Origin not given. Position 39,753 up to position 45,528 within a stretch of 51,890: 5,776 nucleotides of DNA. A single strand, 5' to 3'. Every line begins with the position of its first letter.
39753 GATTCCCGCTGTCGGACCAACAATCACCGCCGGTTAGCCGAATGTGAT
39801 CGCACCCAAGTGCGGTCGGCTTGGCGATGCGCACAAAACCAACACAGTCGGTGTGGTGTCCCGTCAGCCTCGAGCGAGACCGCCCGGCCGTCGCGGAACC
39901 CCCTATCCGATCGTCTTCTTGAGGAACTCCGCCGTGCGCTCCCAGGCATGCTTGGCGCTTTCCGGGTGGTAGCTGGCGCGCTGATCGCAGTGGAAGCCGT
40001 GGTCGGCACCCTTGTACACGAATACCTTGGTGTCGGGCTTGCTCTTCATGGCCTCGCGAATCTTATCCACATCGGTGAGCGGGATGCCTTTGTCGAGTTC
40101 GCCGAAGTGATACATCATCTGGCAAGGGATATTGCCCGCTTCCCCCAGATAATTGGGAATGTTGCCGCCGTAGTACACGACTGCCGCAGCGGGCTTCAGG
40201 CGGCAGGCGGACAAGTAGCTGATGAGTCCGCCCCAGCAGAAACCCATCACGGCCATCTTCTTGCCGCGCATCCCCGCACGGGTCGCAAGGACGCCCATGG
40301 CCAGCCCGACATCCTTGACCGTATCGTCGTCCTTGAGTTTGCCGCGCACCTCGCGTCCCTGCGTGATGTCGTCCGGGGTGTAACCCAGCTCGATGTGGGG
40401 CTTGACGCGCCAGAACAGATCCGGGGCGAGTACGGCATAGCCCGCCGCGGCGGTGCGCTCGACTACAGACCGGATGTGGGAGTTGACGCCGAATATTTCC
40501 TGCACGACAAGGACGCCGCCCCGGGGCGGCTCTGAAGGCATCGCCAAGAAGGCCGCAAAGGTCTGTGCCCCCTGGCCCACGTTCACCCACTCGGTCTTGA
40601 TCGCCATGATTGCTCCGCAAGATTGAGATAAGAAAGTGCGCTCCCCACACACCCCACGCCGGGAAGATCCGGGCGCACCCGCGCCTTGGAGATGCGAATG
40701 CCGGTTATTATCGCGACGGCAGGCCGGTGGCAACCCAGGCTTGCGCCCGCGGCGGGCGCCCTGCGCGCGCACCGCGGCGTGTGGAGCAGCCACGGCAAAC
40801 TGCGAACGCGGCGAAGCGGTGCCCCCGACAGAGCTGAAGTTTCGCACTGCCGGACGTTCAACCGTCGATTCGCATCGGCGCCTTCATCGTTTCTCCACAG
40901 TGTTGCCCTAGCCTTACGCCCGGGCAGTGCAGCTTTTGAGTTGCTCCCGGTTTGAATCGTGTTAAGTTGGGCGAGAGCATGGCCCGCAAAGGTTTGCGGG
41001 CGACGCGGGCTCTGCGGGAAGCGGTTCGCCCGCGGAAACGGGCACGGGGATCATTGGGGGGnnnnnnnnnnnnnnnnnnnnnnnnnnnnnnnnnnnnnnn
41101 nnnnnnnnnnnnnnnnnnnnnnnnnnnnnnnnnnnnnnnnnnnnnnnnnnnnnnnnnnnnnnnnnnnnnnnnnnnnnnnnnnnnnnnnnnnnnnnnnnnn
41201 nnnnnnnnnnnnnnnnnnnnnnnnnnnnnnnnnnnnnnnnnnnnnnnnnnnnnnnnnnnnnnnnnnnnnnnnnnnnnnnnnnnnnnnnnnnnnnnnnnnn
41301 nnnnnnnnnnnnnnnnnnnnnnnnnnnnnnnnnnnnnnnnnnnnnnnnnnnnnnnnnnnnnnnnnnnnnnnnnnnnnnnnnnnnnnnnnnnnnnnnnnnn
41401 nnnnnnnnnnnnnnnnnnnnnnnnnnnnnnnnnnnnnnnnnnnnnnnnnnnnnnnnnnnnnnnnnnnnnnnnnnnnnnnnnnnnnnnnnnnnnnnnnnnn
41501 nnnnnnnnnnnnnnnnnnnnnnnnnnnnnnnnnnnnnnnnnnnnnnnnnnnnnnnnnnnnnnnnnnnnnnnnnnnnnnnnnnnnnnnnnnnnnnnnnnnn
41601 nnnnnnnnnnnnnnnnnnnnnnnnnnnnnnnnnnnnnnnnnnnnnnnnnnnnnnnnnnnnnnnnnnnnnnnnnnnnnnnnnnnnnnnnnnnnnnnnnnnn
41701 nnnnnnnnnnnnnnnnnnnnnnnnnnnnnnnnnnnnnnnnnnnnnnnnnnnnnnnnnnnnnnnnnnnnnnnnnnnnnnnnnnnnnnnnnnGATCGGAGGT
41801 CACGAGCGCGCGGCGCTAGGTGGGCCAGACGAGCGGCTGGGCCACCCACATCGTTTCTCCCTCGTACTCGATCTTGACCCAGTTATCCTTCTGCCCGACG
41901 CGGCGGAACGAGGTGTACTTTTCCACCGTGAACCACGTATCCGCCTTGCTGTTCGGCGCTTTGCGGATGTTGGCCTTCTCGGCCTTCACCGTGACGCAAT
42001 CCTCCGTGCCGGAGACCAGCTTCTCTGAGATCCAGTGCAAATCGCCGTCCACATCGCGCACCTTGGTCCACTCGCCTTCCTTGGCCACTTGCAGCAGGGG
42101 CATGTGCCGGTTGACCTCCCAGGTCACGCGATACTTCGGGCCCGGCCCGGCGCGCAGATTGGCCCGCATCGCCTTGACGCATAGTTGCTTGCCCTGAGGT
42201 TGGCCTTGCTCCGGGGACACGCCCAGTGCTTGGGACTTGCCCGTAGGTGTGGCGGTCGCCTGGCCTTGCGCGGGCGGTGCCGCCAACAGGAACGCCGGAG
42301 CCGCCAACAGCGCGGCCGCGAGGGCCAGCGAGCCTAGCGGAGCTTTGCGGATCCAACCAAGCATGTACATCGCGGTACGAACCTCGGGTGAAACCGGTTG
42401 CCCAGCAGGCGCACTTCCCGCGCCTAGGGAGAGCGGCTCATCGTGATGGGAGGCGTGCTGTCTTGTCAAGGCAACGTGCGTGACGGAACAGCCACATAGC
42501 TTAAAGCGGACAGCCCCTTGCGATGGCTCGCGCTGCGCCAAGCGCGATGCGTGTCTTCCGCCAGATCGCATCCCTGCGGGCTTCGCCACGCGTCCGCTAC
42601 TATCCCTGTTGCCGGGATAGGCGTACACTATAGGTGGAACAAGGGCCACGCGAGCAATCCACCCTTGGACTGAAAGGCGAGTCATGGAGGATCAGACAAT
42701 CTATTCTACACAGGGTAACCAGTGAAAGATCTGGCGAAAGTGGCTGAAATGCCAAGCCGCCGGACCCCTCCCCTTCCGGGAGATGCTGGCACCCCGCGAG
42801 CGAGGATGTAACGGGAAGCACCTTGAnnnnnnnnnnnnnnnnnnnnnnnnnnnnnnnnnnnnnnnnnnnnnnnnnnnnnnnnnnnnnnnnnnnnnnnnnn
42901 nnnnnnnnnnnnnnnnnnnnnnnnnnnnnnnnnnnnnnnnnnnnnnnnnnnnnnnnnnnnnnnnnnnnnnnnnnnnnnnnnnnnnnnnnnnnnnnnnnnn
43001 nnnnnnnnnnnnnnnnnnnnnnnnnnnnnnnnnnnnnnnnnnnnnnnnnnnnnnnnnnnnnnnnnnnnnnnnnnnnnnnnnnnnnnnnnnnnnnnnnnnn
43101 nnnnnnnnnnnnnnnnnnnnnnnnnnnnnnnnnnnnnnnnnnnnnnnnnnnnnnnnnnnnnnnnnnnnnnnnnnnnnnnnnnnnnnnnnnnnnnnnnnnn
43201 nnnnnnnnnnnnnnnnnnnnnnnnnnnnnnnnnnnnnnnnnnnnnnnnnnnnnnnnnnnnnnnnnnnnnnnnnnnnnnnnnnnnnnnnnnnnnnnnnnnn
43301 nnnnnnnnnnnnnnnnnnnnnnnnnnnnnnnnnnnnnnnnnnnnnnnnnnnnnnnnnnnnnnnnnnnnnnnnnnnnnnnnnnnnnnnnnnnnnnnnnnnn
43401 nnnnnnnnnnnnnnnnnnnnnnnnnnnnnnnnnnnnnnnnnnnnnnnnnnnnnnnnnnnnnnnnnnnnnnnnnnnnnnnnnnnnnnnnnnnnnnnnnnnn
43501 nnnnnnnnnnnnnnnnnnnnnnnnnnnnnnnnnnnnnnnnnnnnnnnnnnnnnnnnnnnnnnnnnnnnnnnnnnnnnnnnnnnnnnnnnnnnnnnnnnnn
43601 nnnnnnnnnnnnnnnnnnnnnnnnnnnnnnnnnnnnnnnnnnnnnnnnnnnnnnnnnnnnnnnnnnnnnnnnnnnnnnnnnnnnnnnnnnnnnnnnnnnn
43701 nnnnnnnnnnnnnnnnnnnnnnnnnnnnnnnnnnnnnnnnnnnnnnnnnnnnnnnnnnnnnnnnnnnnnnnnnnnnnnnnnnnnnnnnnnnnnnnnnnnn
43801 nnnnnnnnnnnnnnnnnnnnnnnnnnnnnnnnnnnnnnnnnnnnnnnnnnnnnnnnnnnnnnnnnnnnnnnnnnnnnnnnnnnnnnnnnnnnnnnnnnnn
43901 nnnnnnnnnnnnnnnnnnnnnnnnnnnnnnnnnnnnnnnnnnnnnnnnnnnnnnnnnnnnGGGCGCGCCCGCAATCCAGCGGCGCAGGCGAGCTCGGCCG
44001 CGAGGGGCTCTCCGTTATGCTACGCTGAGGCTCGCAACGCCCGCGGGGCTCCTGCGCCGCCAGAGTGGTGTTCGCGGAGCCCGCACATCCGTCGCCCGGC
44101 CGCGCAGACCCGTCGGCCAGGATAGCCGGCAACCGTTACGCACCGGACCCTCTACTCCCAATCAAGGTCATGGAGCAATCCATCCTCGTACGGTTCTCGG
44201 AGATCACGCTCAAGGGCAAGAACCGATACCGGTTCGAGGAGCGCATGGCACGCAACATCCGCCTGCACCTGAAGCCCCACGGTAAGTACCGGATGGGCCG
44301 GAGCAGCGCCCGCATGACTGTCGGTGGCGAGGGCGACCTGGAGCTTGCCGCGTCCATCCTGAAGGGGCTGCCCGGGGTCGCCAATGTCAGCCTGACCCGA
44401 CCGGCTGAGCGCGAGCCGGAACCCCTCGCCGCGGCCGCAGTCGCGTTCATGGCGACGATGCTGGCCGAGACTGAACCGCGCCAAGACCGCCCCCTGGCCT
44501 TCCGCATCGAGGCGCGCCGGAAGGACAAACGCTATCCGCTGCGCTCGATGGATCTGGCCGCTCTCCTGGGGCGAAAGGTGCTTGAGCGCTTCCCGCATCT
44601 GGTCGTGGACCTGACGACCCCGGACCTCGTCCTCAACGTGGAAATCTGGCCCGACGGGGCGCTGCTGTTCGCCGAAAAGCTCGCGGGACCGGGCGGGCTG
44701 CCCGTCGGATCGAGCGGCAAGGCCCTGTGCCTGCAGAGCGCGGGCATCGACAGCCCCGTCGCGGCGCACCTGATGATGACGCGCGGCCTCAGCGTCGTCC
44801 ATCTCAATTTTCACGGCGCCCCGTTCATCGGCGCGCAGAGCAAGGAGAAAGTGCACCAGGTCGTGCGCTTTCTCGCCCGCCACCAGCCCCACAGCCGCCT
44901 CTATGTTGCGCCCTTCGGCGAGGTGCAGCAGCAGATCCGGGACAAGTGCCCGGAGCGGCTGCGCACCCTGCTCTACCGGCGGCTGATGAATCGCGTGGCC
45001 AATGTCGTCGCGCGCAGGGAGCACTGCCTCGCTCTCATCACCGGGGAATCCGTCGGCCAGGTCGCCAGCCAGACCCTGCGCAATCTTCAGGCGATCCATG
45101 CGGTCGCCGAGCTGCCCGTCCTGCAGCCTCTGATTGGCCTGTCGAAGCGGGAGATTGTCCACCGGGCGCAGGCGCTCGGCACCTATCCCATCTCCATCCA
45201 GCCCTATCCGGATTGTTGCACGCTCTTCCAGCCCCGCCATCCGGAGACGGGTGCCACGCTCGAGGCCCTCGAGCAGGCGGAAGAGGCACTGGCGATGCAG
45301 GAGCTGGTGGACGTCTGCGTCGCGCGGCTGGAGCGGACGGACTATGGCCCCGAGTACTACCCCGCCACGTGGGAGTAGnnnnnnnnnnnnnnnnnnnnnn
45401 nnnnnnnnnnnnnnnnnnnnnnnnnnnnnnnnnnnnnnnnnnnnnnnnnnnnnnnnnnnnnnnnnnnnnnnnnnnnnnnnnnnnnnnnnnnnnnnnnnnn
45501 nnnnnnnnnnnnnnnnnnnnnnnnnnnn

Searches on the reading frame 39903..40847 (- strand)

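Call 40: search_protein_families(library=pfam, proteins=[window:39903-40847:-], max_evalue=0.0001)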
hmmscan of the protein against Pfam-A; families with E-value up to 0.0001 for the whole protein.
window:39903-40847:- (314 aa): 1 family
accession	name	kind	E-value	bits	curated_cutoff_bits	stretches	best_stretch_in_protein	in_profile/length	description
PF01738.24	DLH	-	9.8e-48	163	21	1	97-311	1-215/217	Dienelactone hydrolase family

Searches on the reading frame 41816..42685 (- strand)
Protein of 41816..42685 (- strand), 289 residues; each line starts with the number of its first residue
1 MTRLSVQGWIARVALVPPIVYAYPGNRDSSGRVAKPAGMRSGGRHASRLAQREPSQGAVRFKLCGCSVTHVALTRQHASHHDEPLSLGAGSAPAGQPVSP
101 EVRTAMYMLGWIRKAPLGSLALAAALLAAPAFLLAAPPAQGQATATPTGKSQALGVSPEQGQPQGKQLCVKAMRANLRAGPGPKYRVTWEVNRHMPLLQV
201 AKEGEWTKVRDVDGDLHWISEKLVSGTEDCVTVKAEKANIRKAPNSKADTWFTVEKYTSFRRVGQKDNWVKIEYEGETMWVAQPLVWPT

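Call 40: search_protein_families(library=pfam, proteins=[window:41816-42685:-], max_evalue=0.0001)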
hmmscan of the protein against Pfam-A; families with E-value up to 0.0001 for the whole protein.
window:41816-42685:- (289 aa): 2 families
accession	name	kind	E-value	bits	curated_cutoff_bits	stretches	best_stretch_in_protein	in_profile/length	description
PF06347.19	SH3_4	-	3.8e-20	71.8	24.1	2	172-226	2-56/56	Bacterial SH3 domain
PF08239.17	SH3_3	-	2.2e-12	47.4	27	1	238-283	3-50/54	Bacterial SH3 domain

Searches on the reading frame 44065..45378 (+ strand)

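Call 41: search_protein_families(library=pfam, proteins=[window:44065-45378:+], max_evalue=0.0001)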
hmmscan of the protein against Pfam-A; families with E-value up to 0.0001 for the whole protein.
window:44065-45378:+ (437 aa): 3 families
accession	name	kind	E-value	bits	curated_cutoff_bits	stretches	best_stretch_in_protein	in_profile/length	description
PF02568.20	ThiI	-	7.1e-66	222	20.5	1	215-410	1-196/197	Thiamine biosynthesis protein (ThiI)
PF22025.1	ThiI_fer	-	9.7e-17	61.6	25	1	40-109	2-72/72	ThiI ferredoxin-like domain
PF02926.22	THUMP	-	4.4e-10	40.3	20.6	1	141-202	24-82/84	THUMP domain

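Call 42: search_protein_families(library=ncbifam, proteins=[window:44065-45378:+], max_evalue=0.001)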
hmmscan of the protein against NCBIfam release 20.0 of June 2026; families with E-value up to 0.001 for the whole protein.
window:44065-45378:+ (437 aa): 2 families
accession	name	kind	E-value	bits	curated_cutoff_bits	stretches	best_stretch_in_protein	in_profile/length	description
TIGR00342.1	TIGR00342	equivalog_domain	4.5e-100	335.3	264.5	1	40-413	1-369/373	tRNA uracil 4-sulfurtransferase ThiI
NF006222.0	PRK08349.1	subfamily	1.9e-43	148.7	251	1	219-410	2-193/198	hypothetical protein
